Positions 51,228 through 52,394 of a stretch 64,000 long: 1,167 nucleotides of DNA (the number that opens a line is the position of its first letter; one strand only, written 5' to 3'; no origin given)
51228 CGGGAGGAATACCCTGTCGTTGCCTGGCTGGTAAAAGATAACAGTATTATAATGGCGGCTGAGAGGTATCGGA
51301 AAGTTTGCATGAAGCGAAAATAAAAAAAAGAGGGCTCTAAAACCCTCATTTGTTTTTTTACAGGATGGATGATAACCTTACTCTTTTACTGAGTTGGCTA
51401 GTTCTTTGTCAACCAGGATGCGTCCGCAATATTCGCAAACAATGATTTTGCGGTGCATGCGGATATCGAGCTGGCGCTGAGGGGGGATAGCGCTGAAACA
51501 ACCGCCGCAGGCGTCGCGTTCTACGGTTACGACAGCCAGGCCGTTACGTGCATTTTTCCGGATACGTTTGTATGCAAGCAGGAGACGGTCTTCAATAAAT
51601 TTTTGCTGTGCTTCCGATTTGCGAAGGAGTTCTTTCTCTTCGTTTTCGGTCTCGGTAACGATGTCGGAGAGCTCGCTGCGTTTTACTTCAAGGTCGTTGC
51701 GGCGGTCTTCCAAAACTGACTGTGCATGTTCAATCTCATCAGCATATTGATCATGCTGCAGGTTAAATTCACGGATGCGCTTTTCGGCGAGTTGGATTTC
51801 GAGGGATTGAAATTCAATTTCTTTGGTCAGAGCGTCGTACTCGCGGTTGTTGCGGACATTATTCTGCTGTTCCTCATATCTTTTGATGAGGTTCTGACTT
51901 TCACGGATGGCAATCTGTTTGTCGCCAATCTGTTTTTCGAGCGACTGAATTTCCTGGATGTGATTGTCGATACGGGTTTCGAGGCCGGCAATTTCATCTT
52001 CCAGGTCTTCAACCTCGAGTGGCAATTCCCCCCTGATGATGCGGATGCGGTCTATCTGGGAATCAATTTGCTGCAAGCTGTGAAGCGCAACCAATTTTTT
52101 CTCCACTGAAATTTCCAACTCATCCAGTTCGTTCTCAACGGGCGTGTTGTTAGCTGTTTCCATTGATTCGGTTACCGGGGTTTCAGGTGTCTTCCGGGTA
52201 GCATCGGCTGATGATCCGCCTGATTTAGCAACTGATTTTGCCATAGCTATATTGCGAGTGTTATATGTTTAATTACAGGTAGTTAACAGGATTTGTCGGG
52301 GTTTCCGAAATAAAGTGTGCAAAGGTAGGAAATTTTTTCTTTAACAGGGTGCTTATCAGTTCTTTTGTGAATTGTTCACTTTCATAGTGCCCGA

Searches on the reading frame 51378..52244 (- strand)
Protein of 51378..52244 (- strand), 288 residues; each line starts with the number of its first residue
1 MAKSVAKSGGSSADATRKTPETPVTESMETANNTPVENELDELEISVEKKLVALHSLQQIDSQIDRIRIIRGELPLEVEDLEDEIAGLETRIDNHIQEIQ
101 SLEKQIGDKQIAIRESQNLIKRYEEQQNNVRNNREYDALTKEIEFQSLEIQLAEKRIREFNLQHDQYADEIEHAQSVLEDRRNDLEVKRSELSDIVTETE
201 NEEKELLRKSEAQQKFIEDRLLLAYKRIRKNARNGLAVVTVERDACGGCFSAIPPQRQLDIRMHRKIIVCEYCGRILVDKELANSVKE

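Call 22: find_encoding_contigs(protein=window:51378-52244:-, flank=10000, max_places=1)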
Protein window:51378-52244:- (288 aa): 23 contigs read that carry it; 1 place shown.
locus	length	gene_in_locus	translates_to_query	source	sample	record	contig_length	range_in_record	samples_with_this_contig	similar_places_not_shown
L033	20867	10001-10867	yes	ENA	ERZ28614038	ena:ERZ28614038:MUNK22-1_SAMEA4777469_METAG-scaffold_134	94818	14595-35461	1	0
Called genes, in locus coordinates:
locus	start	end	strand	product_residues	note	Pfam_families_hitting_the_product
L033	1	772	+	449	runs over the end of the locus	-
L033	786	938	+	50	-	-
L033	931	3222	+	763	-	PF03176:MMPL, PF00873:ACR_tran, PF02460:Patched (faint), PF12349:Sterol-sensing (faint), PF03176:MMPL, PF02355:SecD_SecF_C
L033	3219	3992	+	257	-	PF07044:DUF1329 (weak), PF17131:TP_0789-like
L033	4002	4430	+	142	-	PF09912:DUF2141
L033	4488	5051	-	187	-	PF01923:Cob_adeno_trans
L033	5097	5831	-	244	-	PF02463:SMC_N (weak), PF00005:ABC_tran, PF13304:AAA_21 (faint)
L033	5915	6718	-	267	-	PF13847:Methyltransf_31 (faint), PF13578:Methyltransf_24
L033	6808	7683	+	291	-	PF01040:UbiA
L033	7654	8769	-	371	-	PF02606:LpxK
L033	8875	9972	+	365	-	PF01784:DUF34_NIF3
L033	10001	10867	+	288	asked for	PF02591:Zn_ribbon_9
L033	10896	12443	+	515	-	PF07719:TPR_2 (faint), PF13176:TPR_7 (faint), PF13181:TPR_8 (faint), PF13428:TPR_14 (faint), PF00515:TPR_1 (faint)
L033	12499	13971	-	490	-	-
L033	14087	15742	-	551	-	-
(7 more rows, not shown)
